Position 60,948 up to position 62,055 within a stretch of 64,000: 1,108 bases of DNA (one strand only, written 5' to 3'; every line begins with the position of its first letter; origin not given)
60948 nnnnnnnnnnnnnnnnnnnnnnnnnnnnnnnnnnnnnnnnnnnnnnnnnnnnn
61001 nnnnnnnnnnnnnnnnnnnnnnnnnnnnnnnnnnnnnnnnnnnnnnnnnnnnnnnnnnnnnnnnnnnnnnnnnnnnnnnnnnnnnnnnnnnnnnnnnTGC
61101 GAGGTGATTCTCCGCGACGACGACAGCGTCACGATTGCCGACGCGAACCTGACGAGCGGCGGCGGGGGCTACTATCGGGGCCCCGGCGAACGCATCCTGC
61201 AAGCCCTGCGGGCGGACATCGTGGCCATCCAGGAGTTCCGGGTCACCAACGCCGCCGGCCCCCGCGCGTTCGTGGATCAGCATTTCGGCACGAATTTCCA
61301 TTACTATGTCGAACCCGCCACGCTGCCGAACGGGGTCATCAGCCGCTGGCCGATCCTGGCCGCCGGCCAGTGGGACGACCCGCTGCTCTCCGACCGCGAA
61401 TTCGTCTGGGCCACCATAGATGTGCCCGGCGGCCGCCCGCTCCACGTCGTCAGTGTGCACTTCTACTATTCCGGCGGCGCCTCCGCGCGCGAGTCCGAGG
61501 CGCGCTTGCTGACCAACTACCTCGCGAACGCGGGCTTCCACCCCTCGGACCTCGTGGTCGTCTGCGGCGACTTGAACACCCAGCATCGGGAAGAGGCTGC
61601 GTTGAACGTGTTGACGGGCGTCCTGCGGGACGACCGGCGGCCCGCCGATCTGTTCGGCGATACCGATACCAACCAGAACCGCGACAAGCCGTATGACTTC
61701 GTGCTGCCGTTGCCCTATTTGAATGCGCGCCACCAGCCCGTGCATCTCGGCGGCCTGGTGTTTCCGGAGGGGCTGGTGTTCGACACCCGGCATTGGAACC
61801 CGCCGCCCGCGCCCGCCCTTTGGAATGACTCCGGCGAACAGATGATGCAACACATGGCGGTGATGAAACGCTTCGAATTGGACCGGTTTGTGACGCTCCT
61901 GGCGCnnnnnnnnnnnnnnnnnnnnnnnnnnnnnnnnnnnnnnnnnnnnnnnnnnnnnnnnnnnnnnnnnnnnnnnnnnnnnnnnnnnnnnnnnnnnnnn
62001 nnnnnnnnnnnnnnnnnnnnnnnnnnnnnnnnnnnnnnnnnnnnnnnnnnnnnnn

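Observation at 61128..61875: Second giant secreted protein carries a paralogous Calx-beta + EEP + MAM cassette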

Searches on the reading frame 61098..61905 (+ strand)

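Call 9: search_solved_structures(query=window:61098-61905:+, max_evalue=1, show_alignments=3)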
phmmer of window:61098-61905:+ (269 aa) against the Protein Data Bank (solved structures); distinct sequences matched with E-value up to 1: 3.
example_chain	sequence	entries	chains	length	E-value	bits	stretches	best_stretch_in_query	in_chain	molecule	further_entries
8pno_A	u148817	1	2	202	0.58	13.2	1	119-180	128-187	Alpha-D-glucose 1-phosphate phosphatase YihX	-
8pne_A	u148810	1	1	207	0.58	13.2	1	119-180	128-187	Alpha-D-glucose 1-phosphate phosphatase YihX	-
2b0c_A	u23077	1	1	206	0.62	13.1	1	119-180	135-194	putative phosphatase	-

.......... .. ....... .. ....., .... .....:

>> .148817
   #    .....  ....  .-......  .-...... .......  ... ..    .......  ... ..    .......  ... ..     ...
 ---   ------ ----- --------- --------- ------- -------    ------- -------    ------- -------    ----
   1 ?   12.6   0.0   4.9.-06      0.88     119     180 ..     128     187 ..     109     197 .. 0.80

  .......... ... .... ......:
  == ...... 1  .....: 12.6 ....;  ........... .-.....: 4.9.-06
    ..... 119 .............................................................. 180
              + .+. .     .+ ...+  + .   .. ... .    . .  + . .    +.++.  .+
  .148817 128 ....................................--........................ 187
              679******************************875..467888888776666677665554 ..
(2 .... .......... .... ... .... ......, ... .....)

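Call 11: find_homologous_proteins(query=window:61098-61905:+, max_evalue=0.001)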
Query window:61098-61905:+ (269 aa): 472 proteins with E <= 0.001 among 3633 candidates; the best 120 are listed.
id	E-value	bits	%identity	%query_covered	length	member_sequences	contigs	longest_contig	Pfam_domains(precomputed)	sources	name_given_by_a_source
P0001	9.6e-81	290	54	94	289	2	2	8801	PF03372.30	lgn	-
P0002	2.8e-77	278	51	96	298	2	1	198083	PF03372.30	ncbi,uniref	ncbi:hypothetical protein Hsar01_02175 [Haloferula sargassicola]|uniref:Endonuclease/exonuclease/pho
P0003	1.6e-76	276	51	96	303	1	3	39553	PF03372.30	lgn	-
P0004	4.9e-74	268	50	94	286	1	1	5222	PF03372.30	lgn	-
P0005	5.5e-74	268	51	96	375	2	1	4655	PF03372.30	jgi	-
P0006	1.0e-73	267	50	96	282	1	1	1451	PF03372.30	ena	-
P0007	8.8e-73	264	53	94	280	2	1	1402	PF03372.30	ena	-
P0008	1.2e-71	260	52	93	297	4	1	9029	PF03372.30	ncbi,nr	ncbi:MAG: endonuclease/exonuclease/phosphatase family protein [Lentisphaerae bacterium]|nr:endonucle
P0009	1.7e-70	256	52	93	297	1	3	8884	PF03372.30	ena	-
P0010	2.7e-70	256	51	93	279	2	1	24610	PF03372.30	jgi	jgi:endonuclease/exonuclease/phosphatase family metal-dependent hydrolase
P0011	4.0e-70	255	51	97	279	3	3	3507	PF03372.30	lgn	-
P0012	8.3e-70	254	50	97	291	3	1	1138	PF03372.30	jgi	-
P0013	3.1e-69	252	50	94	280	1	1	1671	PF03372.30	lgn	-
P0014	5.2e-69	251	52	94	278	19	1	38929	PF03372.30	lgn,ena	-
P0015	9.1e-69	251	50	93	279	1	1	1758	PF03372.30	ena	-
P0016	9.9e-69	250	51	93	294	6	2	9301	PF03372.30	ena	-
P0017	1.1e-68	250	51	93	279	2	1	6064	PF03372.30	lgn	-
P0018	2.1e-68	249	49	94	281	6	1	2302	PF03372.30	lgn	-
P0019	5.3e-68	248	52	94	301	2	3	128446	PF03372.30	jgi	jgi:endonuclease/exonuclease/phosphatase family metal-dependent hydrolase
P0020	7.1e-68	248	51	96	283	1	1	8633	PF03372.30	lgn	-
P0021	1.5e-67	247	50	95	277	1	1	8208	PF03372.30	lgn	-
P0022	2.2e-67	246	51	94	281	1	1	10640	PF03372.30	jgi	jgi:endonuclease/exonuclease/phosphatase family metal-dependent hydrolase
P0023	4.3e-67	245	51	94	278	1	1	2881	PF03372.30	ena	-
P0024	5.6e-67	245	48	93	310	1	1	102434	PF03372.30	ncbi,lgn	-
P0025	5.7e-67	245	48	96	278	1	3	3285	PF03372.30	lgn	-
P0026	6.5e-67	244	49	95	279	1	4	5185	PF03372.30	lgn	-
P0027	6.6e-67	244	48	99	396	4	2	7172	PF03372.30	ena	-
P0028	1.0e-66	244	51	94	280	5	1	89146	PF03372.30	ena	-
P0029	1.1e-66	244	49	94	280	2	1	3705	PF03372.30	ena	-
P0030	1.4e-66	243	50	95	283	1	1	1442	PF03372.30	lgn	-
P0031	5.2e-66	241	47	96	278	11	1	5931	PF03372.30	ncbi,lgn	-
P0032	1.7e-65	240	49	95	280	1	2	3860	PF03372.30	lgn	-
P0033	2.0e-65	240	49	95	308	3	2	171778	PF03372.30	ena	-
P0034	4.3e-65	238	50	95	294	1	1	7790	PF03372.30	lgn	-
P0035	4.9e-65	238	49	95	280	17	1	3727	PF03372.30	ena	-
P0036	6.9e-65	238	48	95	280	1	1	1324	PF03372.30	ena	-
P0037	1.6e-64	237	47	93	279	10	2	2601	PF03372.30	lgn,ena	-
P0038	3.4e-64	236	48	94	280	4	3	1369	PF03372.30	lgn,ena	-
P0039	5.1e-64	235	48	93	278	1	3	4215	PF03372.30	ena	-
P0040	5.3e-64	235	48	94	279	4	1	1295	PF03372.30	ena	-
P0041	6.4e-64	235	48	91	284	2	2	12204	PF03372.30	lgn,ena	-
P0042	7.3e-64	234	49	94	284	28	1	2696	PF03372.30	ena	-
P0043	8.5e-64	234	49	94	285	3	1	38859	PF03372.30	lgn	-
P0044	1.0e-63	234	48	94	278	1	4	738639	PF03372.30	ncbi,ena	-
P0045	1.3e-63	234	47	95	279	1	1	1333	PF03372.30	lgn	-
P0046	1.5e-63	233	49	93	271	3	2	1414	PF03372.30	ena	-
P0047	1.6e-63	233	48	95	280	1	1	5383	PF03372.30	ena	-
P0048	5.2e-63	232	47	94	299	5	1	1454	PF03372.30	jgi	-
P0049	7.0e-63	231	49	94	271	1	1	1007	PF03372.30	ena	-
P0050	2.3e-62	230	50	93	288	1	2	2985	PF03372.30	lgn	-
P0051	6.0e-62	228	46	94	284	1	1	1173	PF03372.30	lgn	-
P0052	8.9e-62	228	49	93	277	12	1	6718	PF03372.30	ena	-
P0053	1.6e-61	227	49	91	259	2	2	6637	PF03372.30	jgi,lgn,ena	jgi:endonuclease/exonuclease/phosphatase family metal-dependent hydrolase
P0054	1.8e-61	227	47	93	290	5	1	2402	PF03372.30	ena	-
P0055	2.6e-61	226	47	93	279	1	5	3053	PF03372.30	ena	-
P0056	3.0e-61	226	48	94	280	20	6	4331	PF03372.30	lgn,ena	-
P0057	3.5e-61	226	49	93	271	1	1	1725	PF03372.30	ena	-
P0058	5.3e-61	225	48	94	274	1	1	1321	PF03372.30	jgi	jgi:endonuclease/exonuclease/phosphatase family metal-dependent hydrolase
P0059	7.0e-61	225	47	93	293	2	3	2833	PF03372.30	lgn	-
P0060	8.1e-61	224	47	94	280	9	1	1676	PF03372.30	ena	-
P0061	1.4e-60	224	47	94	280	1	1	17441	PF03372.30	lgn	-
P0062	3.1e-60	223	48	94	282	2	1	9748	PF03372.30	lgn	-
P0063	5.8e-60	222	45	95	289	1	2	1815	PF03372.30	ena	-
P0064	1.1e-59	221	47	94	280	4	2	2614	PF03372.30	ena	-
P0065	1.5e-59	220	47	98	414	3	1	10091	PF03372.30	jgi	jgi:endonuclease/exonuclease/phosphatase family metal-dependent hydrolase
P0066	3.6e-59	219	47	98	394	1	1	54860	PF03372.30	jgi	jgi:endonuclease/exonuclease/phosphatase family metal-dependent hydrolase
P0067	1.6e-58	217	47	93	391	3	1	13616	PF03372.30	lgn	-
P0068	1.7e-58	217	46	94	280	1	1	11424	PF03372.30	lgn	-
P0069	2.0e-58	217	46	99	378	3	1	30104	PF03372.30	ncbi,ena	-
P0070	2.3e-58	216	48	98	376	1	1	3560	PF03372.30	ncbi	-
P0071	4.3e-58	216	48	98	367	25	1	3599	PF03372.30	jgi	jgi:endonuclease/exonuclease/phosphatase family metal-dependent hydrolase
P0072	1.1e-57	214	45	94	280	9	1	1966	PF03372.30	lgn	-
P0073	1.1e-57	214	47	99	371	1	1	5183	PF03372.30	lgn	-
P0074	1.8e-57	213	50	90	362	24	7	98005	PF03372.30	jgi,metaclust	jgi:endonuclease/exonuclease/phosphatase family metal-dependent hydrolase|metaclust:\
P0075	6.7e-57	212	47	93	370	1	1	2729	PF03372.30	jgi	jgi:hypothetical protein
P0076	8.6e-57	211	47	98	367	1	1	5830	PF03372.30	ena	-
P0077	1.8e-56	210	48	93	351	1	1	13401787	PF03372.30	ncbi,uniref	ncbi:endonuclease/exonuclease/phosphatase family protein [Pendulispora brunnea]|uniref:Endonuclease/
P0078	2.2e-56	210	49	93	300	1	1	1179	PF03372.30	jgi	jgi:endonuclease/exonuclease/phosphatase family metal-dependent hydrolase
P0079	4.3e-56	209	46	94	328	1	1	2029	PF03372.30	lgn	-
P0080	4.8e-56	209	46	98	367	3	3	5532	PF03372.30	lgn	-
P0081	5.3e-56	209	48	93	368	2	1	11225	PF03372.30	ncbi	-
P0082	6.0e-56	208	49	93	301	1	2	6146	PF03372.30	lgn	-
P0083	6.3e-56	208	48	93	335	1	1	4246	PF03372.30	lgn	-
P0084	7.7e-56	208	44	99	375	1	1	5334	PF03372.30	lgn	-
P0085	1.2e-55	208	45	98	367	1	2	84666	PF03372.30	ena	-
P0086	1.2e-55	208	47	96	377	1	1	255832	PF03372.30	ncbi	ncbi:MAG: hypothetical protein RJA22_408 [Verrucomicrobiota bacterium]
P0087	1.7e-55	207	48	96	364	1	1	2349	PF03372.30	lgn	-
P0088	1.9e-55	207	47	93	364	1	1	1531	PF03372.30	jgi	jgi:endonuclease/exonuclease/phosphatase family metal-dependent hydrolase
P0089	5.0e-55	205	47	93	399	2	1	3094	PF03372.30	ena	-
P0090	5.8e-55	205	47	99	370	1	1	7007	PF03372.30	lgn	-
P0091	7.4e-55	205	45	98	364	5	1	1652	PF03372.30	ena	-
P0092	1.4e-54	204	46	93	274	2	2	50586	PF03372.30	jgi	-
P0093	1.8e-54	204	46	94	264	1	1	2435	PF03372.30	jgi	jgi:endonuclease/exonuclease/phosphatase family metal-dependent hydrolase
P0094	1.8e-54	204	48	93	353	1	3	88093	PF03372.30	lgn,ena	-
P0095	2.0e-54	203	45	93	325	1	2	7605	PF03372.30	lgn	-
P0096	2.2e-54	203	45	99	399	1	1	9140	PF03372.30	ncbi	-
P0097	2.4e-54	203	47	96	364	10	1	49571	PF03372.30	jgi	jgi:endonuclease/exonuclease/phosphatase family metal-dependent hydrolase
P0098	2.6e-54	203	47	91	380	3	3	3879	PF03372.30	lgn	-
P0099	2.7e-54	203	49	93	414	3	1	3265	PF03372.30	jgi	jgi:endonuclease/exonuclease/phosphatase family metal-dependent hydrolase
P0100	3.0e-54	203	46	96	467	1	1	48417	PF00932.26,PF03372.30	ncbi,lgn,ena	-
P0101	3.9e-54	203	46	93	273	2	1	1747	PF03372.30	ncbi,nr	ncbi:MAG: endonuclease/exonuclease/phosphatase family protein, partial [Myxococcales bacterium]|nr:e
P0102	3.9e-54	203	47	93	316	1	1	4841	PF03372.30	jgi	jgi:endonuclease/exonuclease/phosphatase family metal-dependent hydrolase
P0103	4.0e-54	202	48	92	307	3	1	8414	PF03372.30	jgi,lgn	jgi:endonuclease/exonuclease/phosphatase family metal-dependent hydrolase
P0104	7.7e-54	202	42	99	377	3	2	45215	PF03372.30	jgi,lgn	jgi:endonuclease/exonuclease/phosphatase family metal-dependent hydrolase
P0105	8.7e-54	201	46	93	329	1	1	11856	PF03372.30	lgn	-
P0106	1.2e-53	201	48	96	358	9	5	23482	PF03372.30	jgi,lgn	jgi:endonuclease/exonuclease/phosphatase family metal-dependent hydrolase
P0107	1.2e-53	201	48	91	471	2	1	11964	PF00932.26,PF03372.30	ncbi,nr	ncbi:MAG TPA: lamin tail domain-containing protein, partial [Myxococcus sp.]|nr:lamin tail domain-co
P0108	1.8e-53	200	44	94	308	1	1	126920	PF03372.30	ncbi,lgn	-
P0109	2.8e-53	200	46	98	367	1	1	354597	PF03372.30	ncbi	-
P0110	3.6e-53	199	44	94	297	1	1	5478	PF03372.30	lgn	-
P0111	4.1e-53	199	44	94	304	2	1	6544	PF03372.30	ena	-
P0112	5.4e-53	199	45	91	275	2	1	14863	PF03372.30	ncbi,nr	ncbi:endonuclease/exonuclease/phosphatase family protein, partial [Myxococcota bacterium]|nr:endonuc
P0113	5.5e-53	199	44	98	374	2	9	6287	PF03372.30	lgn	-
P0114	6.8e-53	198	46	93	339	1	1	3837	PF03372.30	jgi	-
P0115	6.9e-53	198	44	94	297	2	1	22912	PF03372.30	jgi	jgi:endonuclease/exonuclease/phosphatase family metal-dependent hydrolase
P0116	7.0e-53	198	45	93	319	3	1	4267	PF03372.30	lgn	-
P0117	8.7e-53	198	44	94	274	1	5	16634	PF03372.30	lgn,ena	-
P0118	9.2e-53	198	45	96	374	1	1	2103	PF03372.30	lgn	-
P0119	9.9e-53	198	46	93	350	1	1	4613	PF03372.30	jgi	jgi:endonuclease/exonuclease/phosphatase family metal-dependent hydrolase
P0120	1.0e-52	198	47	93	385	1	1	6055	PF03372.30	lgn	-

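Call 14: search_solved_structures(query=A1, max_evalue=1, show_alignments=3)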
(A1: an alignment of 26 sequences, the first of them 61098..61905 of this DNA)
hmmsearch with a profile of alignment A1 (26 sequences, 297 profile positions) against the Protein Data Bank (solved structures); distinct sequences matched with E-value up to 1: 23.
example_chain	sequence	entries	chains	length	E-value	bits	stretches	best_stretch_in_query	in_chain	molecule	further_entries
2ddr_A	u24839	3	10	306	1e-07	34.7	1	99-185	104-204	Sphingomyelin phosphodiesterase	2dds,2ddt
2uyr_X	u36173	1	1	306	1e-07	34.6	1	99-185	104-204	SPHINGOMYELINASE C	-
1zwx_A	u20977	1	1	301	1.4e-07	34.3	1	80-207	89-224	sphingomyelinase-c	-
7cne_A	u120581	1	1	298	1.6e-07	34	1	99-191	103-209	Sphingomyelinase C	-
3i5v_A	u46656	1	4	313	4.6e-06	29.2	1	100-201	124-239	Beta-hemolysin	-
3k55_A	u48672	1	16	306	9.5e-06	28.2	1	100-197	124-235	Beta-hemolysin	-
3i41_A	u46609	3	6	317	1e-05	28.1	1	100-197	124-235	Beta-hemolysin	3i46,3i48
4fpv_A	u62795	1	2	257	0.0002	23.9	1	120-188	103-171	Tyrosyl-DNA phosphodiesterase 2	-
6ca4_A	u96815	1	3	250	0.00025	23.5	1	120-187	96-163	Tyrosyl-DNA phosphodiesterase 2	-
4f1h_B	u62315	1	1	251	0.00026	23.5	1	120-188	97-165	Tyrosyl-DNA phosphodiesterase 2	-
4f1h_A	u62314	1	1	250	0.00027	23.5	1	120-188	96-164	Tyrosyl-DNA phosphodiesterase 2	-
2jc5_A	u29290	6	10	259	0.0037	19.7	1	29-89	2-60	EXODEOXYRIBONUCLEASE | PUTATIVE EXODEOXYRIBONUCLEASE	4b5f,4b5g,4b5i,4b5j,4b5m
3g6s_A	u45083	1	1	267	0.0042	19.5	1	122-197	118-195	Putative endonuclease/exonuclease/phosphatase family protein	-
8j2f_A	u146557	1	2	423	0.01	18.2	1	149-184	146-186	Sphingomyelin phosphodiesterase 2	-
4ruw_A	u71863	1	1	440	0.02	17.3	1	119-181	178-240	Endonuclease/exonuclease/phosphatase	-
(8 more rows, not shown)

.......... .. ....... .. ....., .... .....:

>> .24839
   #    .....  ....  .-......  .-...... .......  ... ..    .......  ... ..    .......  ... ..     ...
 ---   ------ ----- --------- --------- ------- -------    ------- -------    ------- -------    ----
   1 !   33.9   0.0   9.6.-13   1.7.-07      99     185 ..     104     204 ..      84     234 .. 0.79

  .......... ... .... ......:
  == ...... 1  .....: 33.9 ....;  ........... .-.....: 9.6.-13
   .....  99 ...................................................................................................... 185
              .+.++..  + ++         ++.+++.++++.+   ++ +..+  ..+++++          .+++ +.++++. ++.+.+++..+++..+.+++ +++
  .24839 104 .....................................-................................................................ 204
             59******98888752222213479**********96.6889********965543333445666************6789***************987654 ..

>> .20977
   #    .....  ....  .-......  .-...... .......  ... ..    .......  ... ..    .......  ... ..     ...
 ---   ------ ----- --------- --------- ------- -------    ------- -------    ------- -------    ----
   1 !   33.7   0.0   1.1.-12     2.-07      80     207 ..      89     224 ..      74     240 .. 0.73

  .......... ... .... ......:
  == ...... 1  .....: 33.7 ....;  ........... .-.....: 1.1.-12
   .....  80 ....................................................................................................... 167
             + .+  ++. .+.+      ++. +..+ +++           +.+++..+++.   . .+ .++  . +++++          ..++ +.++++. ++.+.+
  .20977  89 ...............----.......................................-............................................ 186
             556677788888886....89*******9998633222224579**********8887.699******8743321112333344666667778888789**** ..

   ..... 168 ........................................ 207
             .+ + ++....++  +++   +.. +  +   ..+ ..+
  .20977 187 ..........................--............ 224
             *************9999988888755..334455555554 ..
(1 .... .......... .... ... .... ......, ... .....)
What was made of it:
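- Closest known: Bacterial neutral sphingomyelinase C / beta-hemolysin. Same: These are the best profile-to-PDB matches (E=1e-7, call 14).
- The closest solved relatives by profile are B. cereus, Listeria and Streptomyces sphingomyelinase C and S. aureus beta-hemolysin (E=1e-7 to 1e-5, call 14).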

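Call 34: predict_structure(alignment_id=A2)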
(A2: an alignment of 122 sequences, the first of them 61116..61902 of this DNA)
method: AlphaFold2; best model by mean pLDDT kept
length: 262 residues; sequences in the alignment: 122
mean_pLDDT: 96.5   pTM: 0.93
mean pLDDT of the five models: 96.5, 96.4, 96.0, 96.0, 96.0
residues with pLDDT >= 90: 247; 70-90: 10; 50-70: 4; < 50: 1
segments of 3 or more residues with pLDDT < 50: none
pLDDT, mean of each block of 10 residues (from residue 1): 93 94 98 98 93 98 98 98 98 98 96 98 98 98 95 98 98 98 98 98 98 98 98 98 98 85 54
secondary structure, 60 per line:
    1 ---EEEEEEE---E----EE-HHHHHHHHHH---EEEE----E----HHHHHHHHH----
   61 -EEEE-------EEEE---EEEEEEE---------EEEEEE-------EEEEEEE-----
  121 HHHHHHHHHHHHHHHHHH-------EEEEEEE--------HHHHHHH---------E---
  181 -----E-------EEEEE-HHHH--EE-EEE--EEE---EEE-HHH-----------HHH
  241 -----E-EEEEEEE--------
elements in order: E4-10 H22-31 E35-38 H48-56 E62-65 E73-76 E80-86 E96-101 E109-115 H121-138 E146-152 H161-167 E194-198 H200-203 E209-211 E214-216 E220-222 E248-254
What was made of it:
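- On EEP superfamily (Pfam PF03372 Exo_endo_phos): AF2 pLDDT 96.5, pTM 0.93 (call 34).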

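Call 60: find_encoding_contigs(protein=P0002, flank=6000, max_places=1)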
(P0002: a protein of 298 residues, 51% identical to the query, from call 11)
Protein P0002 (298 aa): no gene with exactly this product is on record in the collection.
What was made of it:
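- Tried and rejected: P0002 was not on record (call 60).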

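Call 61: find_encoding_contigs(protein=P0044, flank=6000, max_places=1)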
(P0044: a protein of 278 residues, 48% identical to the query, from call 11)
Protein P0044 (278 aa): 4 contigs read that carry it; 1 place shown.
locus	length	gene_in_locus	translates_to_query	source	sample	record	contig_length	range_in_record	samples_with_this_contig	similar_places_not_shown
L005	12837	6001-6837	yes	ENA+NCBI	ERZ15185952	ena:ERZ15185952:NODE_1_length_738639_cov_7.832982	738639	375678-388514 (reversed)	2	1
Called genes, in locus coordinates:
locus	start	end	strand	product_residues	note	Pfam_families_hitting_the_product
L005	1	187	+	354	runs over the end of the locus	PF01384:PHO4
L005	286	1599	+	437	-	PF09925:DUF2157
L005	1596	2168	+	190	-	PF14345:GDYXXLXY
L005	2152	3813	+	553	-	PF07603:Lcl_C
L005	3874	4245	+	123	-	PF01042:Ribonuc_L-PSP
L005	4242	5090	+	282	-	PF01026:TatD_DNase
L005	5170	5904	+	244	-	PF01040:UbiA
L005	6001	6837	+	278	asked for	PF03372:Exo_endo_phos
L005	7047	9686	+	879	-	PF01411:tRNA-synt_2c, PF07973:tRNA_SAD, PF02272:DHHA1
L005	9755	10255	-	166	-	PF04138:GtrA_DPMS_TM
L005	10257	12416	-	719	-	PF27167:HTH_GRAD, PF03449:GreA_GreB_N, PF01272:GreA_GreB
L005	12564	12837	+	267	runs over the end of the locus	PF25084:LbH_EIF2B (faint), PF25087:GMPPB_C (weak), PF00132:Hexapep (weak), PF13720:Acetyltransf_11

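Call 62: find_encoding_contigs(protein=P0077, flank=6000, max_places=1)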
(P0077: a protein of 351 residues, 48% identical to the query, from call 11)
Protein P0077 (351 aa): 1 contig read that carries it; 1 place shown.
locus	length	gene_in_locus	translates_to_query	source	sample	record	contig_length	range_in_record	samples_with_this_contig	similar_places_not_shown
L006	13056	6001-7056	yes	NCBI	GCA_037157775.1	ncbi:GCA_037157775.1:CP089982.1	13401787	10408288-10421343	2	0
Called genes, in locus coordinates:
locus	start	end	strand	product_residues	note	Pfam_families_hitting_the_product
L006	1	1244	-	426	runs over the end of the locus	PF00202:Aminotran_3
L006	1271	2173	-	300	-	PF16697:Yop-YscD_cpl, PF00498:FHA, PF00990:GGDEF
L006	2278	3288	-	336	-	PF02606:LpxK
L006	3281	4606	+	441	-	PF15902:Sortilin-Vps10 (faint), PF02012:BNR (faint)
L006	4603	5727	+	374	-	-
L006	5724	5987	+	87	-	-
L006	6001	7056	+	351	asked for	PF03372:Exo_endo_phos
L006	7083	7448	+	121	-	PF04020:Phage_holin_4_2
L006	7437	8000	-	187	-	-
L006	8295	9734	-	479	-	PF00364:Biotin_lipoyl, PF25984:BSH_YknX (faint), PF02817:E3_binding, PF00198:2-oxoacid_dh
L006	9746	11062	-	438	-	PF01029:NusB, PF01189:Methyltr_RsmB-F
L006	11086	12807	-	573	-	PF02163:Peptidase_M50, PF00595:PDZ (faint), PF13180:PDZ_2 (weak), PF14685:PDZ_Tricorn (faint), PF17820:PDZ_6, PF21558:Pept_S41_N_bact (faint), PF13180:PDZ_2 (weak), PF17820:PDZ_6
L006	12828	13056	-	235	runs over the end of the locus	PF07685:GATase_3 (weak), PF13507:GATase_5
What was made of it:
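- Neighbourhoods of stand-alone homologues show no common theme (calls 61, 62).
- Tried and rejected: Neighbourhoods of stand-alone homologues: P0044 and P0077 (calls 61, 62) showed no conserved partner.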
